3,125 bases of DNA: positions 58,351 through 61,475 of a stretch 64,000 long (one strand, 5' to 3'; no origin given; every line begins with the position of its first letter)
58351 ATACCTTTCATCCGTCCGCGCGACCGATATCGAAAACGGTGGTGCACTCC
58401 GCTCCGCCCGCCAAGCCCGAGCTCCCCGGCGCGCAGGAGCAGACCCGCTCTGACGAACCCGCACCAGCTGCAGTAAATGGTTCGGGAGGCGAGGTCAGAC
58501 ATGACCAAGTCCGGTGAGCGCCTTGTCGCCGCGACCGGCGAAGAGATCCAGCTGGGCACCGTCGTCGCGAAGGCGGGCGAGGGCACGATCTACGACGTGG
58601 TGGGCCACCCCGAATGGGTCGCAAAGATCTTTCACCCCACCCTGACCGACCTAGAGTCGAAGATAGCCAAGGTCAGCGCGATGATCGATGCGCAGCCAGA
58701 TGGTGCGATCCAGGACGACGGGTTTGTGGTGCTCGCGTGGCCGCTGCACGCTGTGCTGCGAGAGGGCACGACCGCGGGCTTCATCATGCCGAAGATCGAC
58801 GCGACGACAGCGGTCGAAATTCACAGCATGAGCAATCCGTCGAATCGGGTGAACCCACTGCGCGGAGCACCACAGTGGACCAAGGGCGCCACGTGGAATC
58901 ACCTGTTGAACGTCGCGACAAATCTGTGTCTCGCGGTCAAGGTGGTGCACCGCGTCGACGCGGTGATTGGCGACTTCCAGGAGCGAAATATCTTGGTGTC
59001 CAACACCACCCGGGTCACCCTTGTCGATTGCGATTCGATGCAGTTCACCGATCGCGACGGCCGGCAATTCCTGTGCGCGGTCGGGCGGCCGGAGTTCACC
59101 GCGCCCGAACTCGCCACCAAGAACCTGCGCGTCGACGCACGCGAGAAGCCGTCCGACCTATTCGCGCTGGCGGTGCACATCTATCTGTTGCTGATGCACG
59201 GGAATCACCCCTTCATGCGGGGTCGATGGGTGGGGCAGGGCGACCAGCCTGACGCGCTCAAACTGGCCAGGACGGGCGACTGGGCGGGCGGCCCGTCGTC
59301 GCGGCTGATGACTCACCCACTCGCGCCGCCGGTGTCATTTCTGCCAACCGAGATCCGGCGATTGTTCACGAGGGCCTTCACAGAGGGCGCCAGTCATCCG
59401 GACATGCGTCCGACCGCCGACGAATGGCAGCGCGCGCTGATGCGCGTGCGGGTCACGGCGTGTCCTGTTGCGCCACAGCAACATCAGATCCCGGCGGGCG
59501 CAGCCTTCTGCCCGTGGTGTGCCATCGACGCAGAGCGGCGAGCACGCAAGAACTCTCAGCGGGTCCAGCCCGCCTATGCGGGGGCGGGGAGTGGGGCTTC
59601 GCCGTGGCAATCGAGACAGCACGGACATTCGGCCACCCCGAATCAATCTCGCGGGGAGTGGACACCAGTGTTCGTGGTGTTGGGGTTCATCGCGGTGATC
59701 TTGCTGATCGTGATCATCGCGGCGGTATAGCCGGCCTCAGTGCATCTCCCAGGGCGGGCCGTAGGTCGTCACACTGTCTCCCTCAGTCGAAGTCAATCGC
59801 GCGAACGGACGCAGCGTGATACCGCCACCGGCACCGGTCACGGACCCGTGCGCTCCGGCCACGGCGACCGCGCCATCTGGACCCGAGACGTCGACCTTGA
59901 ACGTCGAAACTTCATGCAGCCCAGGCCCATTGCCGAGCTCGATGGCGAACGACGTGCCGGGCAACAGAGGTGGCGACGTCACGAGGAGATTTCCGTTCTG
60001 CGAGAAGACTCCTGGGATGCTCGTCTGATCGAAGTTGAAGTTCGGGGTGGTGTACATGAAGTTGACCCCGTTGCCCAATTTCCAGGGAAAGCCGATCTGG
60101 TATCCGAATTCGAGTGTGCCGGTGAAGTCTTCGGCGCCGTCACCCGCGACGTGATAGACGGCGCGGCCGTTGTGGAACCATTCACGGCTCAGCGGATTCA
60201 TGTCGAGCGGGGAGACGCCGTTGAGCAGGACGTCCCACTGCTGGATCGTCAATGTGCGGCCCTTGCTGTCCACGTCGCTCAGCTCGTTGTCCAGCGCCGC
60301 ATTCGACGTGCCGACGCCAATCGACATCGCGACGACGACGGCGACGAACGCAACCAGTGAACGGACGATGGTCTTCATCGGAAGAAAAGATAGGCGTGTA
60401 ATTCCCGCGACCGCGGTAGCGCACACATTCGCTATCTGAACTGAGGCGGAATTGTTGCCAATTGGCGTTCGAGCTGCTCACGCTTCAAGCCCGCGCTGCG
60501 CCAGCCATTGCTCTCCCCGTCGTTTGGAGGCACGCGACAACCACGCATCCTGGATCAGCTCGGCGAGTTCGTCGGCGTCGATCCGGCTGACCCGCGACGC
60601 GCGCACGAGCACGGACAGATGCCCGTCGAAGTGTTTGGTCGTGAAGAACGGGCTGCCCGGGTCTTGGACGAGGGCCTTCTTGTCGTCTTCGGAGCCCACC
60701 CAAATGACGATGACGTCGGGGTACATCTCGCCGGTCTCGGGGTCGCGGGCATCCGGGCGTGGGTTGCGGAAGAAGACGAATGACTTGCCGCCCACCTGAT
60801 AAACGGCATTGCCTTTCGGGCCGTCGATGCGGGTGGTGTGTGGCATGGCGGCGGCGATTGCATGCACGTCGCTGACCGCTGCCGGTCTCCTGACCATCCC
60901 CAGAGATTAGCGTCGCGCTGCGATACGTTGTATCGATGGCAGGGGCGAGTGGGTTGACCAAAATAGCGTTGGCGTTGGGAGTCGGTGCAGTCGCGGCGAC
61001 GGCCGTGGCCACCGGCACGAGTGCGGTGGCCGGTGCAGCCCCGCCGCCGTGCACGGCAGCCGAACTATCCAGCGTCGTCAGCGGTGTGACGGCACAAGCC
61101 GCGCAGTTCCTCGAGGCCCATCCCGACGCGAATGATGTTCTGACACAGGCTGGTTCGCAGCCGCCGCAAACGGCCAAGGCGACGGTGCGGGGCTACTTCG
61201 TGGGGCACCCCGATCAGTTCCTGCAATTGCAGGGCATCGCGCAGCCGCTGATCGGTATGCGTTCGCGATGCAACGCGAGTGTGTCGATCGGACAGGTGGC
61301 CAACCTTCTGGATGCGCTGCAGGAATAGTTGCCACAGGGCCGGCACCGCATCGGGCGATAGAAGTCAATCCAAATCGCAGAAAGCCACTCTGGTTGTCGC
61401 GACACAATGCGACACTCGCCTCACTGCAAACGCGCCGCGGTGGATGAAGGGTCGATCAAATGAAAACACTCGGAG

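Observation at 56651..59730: vWA / PP2C phosphatase / tail-anchored Ser/Thr kinase triad (TerY-P-like) inserted in the rnhB-yraN backbone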

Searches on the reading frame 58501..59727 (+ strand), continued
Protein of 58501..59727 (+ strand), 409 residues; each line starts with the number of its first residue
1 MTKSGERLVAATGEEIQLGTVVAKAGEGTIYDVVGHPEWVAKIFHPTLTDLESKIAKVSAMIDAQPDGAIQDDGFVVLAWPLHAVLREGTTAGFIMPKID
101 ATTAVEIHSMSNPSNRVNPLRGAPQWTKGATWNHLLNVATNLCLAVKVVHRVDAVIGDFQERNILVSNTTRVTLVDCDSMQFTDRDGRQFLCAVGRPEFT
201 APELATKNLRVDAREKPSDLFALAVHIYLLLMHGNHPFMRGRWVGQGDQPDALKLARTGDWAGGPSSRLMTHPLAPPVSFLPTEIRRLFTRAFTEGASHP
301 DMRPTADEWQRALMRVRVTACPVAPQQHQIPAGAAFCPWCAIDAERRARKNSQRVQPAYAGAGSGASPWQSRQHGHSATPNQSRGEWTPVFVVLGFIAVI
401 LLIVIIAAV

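Call 46: search_protein_families(library=pfam, proteins=[L017:14896-19341:-, L029:11326-11598:-, L011:11376-12218:-, L029:12690-13700:-, L052:11699-12631:-, L062:2846-3589:-, L017:4457-6151:-, L029:19575-21239:+, L034:15211-17679:+, L005:4852-5847:+], max_evalue=0.001)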
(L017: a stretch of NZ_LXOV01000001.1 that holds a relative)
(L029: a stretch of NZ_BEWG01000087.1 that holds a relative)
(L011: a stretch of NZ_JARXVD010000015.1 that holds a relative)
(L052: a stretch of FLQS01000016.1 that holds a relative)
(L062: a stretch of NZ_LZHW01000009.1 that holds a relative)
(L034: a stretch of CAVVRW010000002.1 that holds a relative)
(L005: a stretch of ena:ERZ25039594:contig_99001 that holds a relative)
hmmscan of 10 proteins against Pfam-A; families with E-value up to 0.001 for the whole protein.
L017:14896-19341:- (1481 aa): 12 families
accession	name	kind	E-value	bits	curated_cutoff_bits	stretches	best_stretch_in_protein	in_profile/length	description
PF01580.24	FtsK_SpoIIIE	-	3.8e-53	180.6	24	2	684-844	30-220/221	FtsK/SpoIIIE family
PF16697.10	Yop-YscD_cpl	-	1.5e-13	51.3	33.2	1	108-196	1-92/94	Inner membrane component of T3SS, cytoplasmic domain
PF25199.1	nSTAND_NTPase5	-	1.7e-11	44.6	34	0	1019-1112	42-136/145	Novel STAND NTPase 5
PF13191.12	AAA_16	-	9.8e-11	42.9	32.6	0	1015-1139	24-149/167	AAA ATPase domain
PF13401.12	AAA_22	-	1.8e-09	38.5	27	0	1295-1343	5-54/130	AAA domain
PF13245.12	AAA_19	-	2.3e-07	31.5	25.1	0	1293-1340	9-56/134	AAA domain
PF13555.12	AAA_29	-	1.1e-06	28.7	27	0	1014-1036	18-40/61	P-loop containing region of AAA domain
PF00005.33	ABC_tran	-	3.5e-06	28.1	25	0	1016-1041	9-34/137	ABC transporter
PF05729.18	NACHT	-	1.8e-05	25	26.7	0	1021-1184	3-142/167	NACHT domain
PF00437.27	T2SSE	-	2.4e-05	23.6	24.9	0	1293-1321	140-168/370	Type II/IV secretion system protein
PF13604.12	AAA_30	-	5.3e-05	23.5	27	0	1295-1349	18-68/191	AAA domain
PF00498.31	FHA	-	0.00032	21.5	20.7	1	128-188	3-67/67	FHA domain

L029:11326-11598:- (90 aa): 1 family
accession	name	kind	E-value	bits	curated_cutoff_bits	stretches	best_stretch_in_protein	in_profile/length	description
PF06013.18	WXG100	-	5.1e-07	30.3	27.3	1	6-82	4-79/86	Proteins of 100 residues with WXG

L011:11376-12218:- (280 aa): 3 families
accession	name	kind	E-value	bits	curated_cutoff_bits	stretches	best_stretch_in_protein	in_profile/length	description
PF05257.22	CHAP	-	3.7e-10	40.6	26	1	148-235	4-75/81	CHAP domain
PF06013.18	WXG100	-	6.9e-07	29.9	27.3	1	6-83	4-80/86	Proteins of 100 residues with WXG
PF12671.13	Amidase_6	-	5.1e-05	23.9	23.2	1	184-238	82-137/163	Putative amidase domain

L029:12690-13700:- (336 aa): 2 families
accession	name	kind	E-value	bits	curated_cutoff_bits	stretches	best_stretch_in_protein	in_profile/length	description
PF06013.18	WXG100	-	0.00018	22.1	27.3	1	7-80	5-80/86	Proteins of 100 residues with WXG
PF07819.20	PGAP1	-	0.00031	21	24.3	1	172-217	86-131/233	PGAP1-like alpha/beta domain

L052:11699-12631:- (310 aa): 1 family
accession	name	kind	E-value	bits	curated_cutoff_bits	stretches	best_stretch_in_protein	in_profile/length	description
PF20568.3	DUF6777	-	6.8e-44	149.9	27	1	108-249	2-141/163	Domain of unknown function (DUF6777)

L062:2846-3589:- (247 aa): 3 families
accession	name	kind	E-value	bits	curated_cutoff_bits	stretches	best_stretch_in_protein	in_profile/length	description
PF06271.18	RDD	-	9.5e-12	45.8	24.1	1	86-203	4-137/137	RDD family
PF13240.11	Zn_Ribbon_1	-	3e-05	24.1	25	1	20-41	2-23/23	zinc-ribbon domain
PF12773.13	DZR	-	0.00033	21.2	27.3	1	20-41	1-22/45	Double zinc ribbon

L017:4457-6151:- (564 aa): 1 family
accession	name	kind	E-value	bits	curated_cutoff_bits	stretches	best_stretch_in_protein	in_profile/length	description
PF25592.1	DUF7937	-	2.8e-92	310.1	31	1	23-434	2-396/402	Domain of unknown function (DUF7937)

L029:19575-21239:+ (555 aa): 0 families

L034:15211-17679:+ (822 aa): 1 family
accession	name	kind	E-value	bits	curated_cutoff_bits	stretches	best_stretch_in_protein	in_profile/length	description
PF13360.13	PQQ_2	-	1.5e-07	31.7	27.6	1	398-521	31-140/233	Outer membrane protein assembly factor BamB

L005:4852-5847:+ (331 aa): 0 families

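Call 52: search_dna_similar(query=window:58501-59727:+, collection=plasmids, mode=protein, max_evalue=1e-10, max_rows=25)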
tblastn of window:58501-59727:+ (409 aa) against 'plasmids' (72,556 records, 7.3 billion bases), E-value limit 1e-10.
Records with a match: 58; places in all: 58; records where one place covers at least 80% of the query: 45.
Best place of each record, by identity: <60% 58.
By first word of the organism name: Escherichia 9; Rhizobium 8; Sinorhizobium 7; Pseudomonas 7; Deinococcus 3; Azospirillum 3; Cupriavidus 2; Mesorhizobium 2; Trichormus 2; Sphingomonas 2; and 13 more.
By predicted mobility (MOB-suite, as given by PLSDB): non-mobilizable 28; conjugative 23; mobilizable 7.
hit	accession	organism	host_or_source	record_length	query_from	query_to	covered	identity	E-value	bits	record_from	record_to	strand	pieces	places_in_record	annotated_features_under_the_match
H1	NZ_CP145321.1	Rhodococcus ruber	-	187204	4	348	84%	55.8%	3e-117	382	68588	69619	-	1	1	none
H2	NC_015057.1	Granulicella tundricola MP5ACTX9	-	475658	13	341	80%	38.4%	3e-54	201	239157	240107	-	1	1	hypothetical protein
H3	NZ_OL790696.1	Escherichia coli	-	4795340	8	345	83%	33.9%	5e-36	147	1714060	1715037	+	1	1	none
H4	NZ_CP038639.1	Cupriavidus oxalaticus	whole organism,sewage sludge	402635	8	348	83%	33.5%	1e-34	143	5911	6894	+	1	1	helix-hairpin-helix domain-containing protein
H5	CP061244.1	Escherichia coli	Homo sapiens,cell culture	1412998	8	345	83%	33.5%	5e-34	141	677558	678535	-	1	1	hypothetical protein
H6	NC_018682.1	Sinorhizobium meliloti Rm41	-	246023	8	343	82%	33.6%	4e-37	150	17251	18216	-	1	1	hypothetical protein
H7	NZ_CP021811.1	Sinorhizobium meliloti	Medicago sativa,Single Cell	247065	8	343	82%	33.6%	4e-37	150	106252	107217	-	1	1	hypothetical protein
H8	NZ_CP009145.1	Sinorhizobium meliloti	Medicago orbicularis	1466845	8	343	82%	33.6%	4e-37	150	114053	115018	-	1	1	none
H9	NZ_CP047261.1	Pseudomonas syringae pv. maculicola str. ES4326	-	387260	2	345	84%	32.8%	2e-35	145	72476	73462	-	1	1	hypothetical protein | PP2C family serine/threonine-protein phosphatase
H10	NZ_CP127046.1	Pseudomonas amygdali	Cucumis sativus,Culture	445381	2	345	84%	32.8%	2e-35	145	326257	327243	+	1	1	hypothetical protein | PP2C family serine/threonine-protein phosphatase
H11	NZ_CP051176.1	Ralstonia solanacearum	Whole organism,tomato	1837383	8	345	83%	33.2%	2e-40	160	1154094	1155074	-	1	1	none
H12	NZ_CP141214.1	Sinorhizobium meliloti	alfalfa,Isolate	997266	8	343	82%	33.2%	4e-37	150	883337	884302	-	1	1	protein kinase domain-containing protein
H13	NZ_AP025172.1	Cupriavidus sp. P-10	-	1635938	8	343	82%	32.9%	1e-36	149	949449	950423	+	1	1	none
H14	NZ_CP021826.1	Sinorhizobium meliloti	Medicago truncatula,Single Cell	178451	8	343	82%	32.9%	5e-36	147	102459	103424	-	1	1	protein kinase domain-containing protein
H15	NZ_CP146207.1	Sinorhizobium meliloti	-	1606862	8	343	82%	32.9%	5e-36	147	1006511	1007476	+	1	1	none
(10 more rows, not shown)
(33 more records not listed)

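Call 53: search_dna_similar(query=window:58501-59727:+, collection=phages, mode=protein, max_evalue=0.000001, max_rows=15)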
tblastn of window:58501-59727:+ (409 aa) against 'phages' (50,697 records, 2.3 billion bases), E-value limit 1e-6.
Records with a match: 1; places in all: 1; records where one place covers at least 80% of the query: 1.
Best place of each record, by identity: <60% 1.
By first word of the organism name: Bacteriophage 1.
By host as written in the record: - 1.
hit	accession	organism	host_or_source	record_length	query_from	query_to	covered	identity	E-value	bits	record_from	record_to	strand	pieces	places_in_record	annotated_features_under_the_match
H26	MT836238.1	Bacteriophage sp.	human fecal samples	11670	12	356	84%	28.6%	5e-24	110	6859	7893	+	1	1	record has no annotation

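Call 54: get_annotated_region(hit=H1, flank=12000)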
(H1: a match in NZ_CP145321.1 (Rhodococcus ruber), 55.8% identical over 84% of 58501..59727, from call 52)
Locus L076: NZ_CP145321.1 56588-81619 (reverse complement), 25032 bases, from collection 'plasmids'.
description: Rhodococcus ruber strain MSA14 plasmid pmega_2, complete sequence
organism: Rhodococcus ruber (NCBI taxid 1830)
taxonomy: Bacteria; Actinomycetota; Actinomycetes; Mycobacteriales; Nocardiaceae; Rhodococcus; Rhodococcus ruber
host: -; source: -; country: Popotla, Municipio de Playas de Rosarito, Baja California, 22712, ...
typing (MOB-suite, as given by PLSDB): conjugative; relaxase MOBF,MOBF; mating-pair formation MPF_T
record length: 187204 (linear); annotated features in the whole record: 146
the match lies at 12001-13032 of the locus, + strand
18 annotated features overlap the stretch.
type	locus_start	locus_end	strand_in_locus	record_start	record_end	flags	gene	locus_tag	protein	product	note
CDS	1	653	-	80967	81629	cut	-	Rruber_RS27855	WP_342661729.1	hypothetical protein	-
CDS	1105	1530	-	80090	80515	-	-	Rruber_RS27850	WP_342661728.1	hypothetical protein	-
CDS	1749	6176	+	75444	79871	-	mobF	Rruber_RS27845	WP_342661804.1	MobF family relaxase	-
CDS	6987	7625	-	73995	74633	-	-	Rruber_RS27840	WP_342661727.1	hypothetical protein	-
CDS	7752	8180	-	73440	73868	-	-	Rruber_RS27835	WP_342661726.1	hypothetical protein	-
CDS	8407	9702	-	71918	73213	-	-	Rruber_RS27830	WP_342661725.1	hypothetical protein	-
CDS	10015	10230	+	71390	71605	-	-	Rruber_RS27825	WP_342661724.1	hypothetical protein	-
CDS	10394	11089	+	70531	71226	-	-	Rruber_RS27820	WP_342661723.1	VWA domain-containing protein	-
CDS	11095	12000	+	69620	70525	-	-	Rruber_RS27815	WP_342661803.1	PP2C family serine/threonine-protein phosphatase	-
CDS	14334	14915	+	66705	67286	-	-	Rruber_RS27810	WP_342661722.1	hypothetical protein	-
CDS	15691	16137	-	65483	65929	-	-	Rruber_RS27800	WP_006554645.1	DUF6262 family protein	-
CDS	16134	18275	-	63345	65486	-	-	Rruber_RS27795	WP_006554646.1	tyrosine-type recombinase/integrase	GO:0015074 - DNA integration [Evidence IEA]; GO:0006310 - DNA recombination [Evidence IEA]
CDS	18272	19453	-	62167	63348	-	-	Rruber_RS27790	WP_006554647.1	tyrosine-type recombinase/integrase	GO:0015074 - DNA integration [Evidence IEA]; GO:0006310 - DNA recombination [Evidence IEA]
CDS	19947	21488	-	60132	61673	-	istA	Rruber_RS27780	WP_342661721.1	IS21 family transposase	-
CDS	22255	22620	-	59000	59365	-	-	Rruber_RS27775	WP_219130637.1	type II toxin-antitoxin system mRNA interferase toxin, RelE/StbE family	-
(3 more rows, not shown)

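Call 67: predict_structure(alignment_id=A3)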
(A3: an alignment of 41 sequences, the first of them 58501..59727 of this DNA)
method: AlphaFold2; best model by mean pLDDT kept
length: 409 residues; sequences in the alignment: 41
mean_pLDDT: 87.7   pTM: 0.82
mean pLDDT of the five models: 87.7, 84.1, 84.0, 82.8, 80.2
residues with pLDDT >= 90: 291; 70-90: 74; 50-70: 21; < 50: 23
segments of 3 or more residues with pLDDT < 50: 364-386
pLDDT, mean of each block of 10 residues (from residue 1): 90 97 91 97 95 95 94 93 96 95 86 76 63 93 96 84 85 88 94 86 92 94 96 92 95 95 94 92 97 97 98 97 91 92 92 71 44 38 52 91 95
secondary structure, 60 per line:
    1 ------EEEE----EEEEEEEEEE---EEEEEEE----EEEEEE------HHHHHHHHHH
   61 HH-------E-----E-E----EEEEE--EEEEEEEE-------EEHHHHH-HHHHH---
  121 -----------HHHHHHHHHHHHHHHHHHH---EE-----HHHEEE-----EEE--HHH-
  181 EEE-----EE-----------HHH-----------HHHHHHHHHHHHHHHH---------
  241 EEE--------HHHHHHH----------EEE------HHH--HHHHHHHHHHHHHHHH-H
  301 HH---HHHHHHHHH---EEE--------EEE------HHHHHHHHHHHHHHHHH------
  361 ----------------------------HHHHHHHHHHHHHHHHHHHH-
elements in order: E7-10 E15-24 E28-34 E39-44 H51-62 E83-87 E90-97 H107-111 H113-117 H132-150 E164-166 E172-174 E181-183 H216-231 E241-243 H252-258 E269-271 H283-298 H306-314 E318-320 E329-331 H338-354 H389-408

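Call 71: fold_search(model_id=the predicted structure, library=pdb)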
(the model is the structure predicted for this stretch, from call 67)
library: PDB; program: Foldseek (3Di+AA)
matches with E <= 10: 2000; with E <= 0.001: 1993
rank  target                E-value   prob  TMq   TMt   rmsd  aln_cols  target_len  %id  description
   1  3kxz                  1.7e-11  1.00  0.46  0.68   5.6       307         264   18  The complex crystal structure of LCK with a probe molecule w259 (released 2010-06-23)
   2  1qpj                  3.7e-11  1.00  0.47  0.69   5.4       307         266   17  CRYSTAL STRUCTURE OF THE LYMPHOCYTE-SPECIFIC KINASE LCK IN COMPLEX WITH STAUROSPORINE. (released 2000-05-31)
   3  3lck                  5.9e-11  1.00  0.47  0.68   5.4       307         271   16  THE KINASE DOMAIN OF HUMAN LYMPHOCYTE KINASE (LCK), ACTIVATED FORM (AUTO-PHOSPHORYLATED ON TYR394) (released 1997-12-03)
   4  2dq7                  8.2e-11  1.00  0.47  0.69   5.7       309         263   16  Crystal Structure of Fyn kinase domain complexed with staurosporine (released 2006-07-04)
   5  3ad6                  8.2e-11  1.00  0.47  0.67   5.5       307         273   16  Crystal structure of Pyrazolo pyrimidine derivative bound to the kinase domain of human LCK, (auto-phosphorylated on TYR (released 2011-01-19)
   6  3bym                  1.1e-10  1.00  0.47  0.67   5.4       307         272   16  X-ray co-crystal structure aminobenzimidazole triazine 1 bound to Lck (released 2008-09-16)
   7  6pdj                  1.7e-10  1.00  0.43  0.61   6.5       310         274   17  Tyrosine-protein kinase LCK bound to Compound 11 (released 2019-10-09)
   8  10dj_B                1.8e-10  1.00  0.46  0.64   6.0       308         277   16  Fyn Kinase Domain-Saracatinib Complex Structure (released 2026-03-18)
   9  5u94                  1.9e-10  1.00  0.47  0.69   5.4       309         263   18  Crystal structure of the Mycobacterium tuberculosis PASTA kinase PknB in complex with the potential theraputic kinase in (released 2017-12-20)
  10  1qpd                  2.0e-10  1.00  0.47  0.67   5.5       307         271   16  STRUCTURAL ANALYSIS OF THE LYMPHOCYTE-SPECIFIC KINASE LCK IN COMPLEX WITH NON-SELECTIVE AND SRC FAMILY SELECTIVE KINASE  (released 2000-05-24)
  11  3a4o                  2.1e-10  1.00  0.46  0.68   5.2       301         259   14  Lyn kinase domain (released 2009-12-08)
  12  2hk5                  2.4e-10  1.00  0.46  0.66   6.0       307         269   16  Hck Kinase in Complex with Lck targetted Inhibitor PG-1009247 (released 2006-09-05)
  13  2ofu                  2.4e-10  1.00  0.47  0.66   5.5       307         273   17  x-ray crystal structure of 2-aminopyrimidine carbamate 43 bound to Lck (released 2007-02-27)
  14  4j95_C                2.7e-10  1.00  0.47  0.65   5.2       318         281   15  Crystal Structure of FGF Receptor 2 (FGFR2) Kinase Domain Harboring the Pathogenic K659N Mutation Responsible for an U (released 2013-08-07)
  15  3tjc_B                4.4e-10  1.00  0.46  0.61   5.9       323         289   15  Co-crystal structure of jak2 with thienopyridine 8 (released 2011-11-30)
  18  1mru_A                5.5e-10  1.00  0.46  0.66   5.1       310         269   18  Intracellular Ser/Thr protein kinase domain of Mycobacterium tuberculosis PknB. (released 2003-02-11)
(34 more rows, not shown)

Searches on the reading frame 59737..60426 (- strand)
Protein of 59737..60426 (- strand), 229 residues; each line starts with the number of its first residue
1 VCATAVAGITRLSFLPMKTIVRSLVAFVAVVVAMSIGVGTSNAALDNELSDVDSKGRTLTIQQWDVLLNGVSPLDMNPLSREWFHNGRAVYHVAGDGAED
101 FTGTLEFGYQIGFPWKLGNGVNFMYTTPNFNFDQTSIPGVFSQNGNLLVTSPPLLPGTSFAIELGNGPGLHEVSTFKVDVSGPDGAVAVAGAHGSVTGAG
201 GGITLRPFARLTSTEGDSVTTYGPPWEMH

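Call 3: search_protein_families(library=pfam, proteins=[window:59737-60426:-], max_evalue=0.01)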
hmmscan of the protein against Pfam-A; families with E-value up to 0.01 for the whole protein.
window:59737-60426:- (229 aa): 1 family
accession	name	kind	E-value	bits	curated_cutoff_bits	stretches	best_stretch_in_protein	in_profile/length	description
PF09203.16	MspA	-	1.1e-33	117.1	22.9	1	56-226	2-178/179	MspA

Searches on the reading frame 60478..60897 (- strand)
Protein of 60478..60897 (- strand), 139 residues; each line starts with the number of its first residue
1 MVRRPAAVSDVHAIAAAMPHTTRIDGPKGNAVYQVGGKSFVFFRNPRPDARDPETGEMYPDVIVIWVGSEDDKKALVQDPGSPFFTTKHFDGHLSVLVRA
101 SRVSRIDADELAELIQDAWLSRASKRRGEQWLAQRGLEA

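Call 3: search_protein_families(library=pfam, proteins=[window:60478-60897:-], max_evalue=0.01)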
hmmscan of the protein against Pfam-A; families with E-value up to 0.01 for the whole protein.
window:60478-60897:- (139 aa): 1 family
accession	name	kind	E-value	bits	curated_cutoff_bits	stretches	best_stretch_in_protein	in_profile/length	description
PF04237.18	YjbR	-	3e-09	37.9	30.1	1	19-119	4-86/88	YjbR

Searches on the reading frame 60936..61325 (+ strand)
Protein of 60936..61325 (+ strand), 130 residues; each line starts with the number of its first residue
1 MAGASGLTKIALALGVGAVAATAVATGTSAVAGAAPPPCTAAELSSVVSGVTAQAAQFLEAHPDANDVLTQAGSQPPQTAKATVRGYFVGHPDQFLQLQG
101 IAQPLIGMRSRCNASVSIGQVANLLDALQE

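Call 3: search_protein_families(library=pfam, proteins=[window:60936-61325:+], max_evalue=0.01)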
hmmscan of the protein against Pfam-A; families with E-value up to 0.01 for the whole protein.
window:60936-61325:+ (130 aa): 1 family
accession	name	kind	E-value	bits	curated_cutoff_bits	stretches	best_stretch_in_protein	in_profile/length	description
PF16525.10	MHB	-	1.3e-26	93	27.4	1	37-113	1-77/77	Haemophore, haem-binding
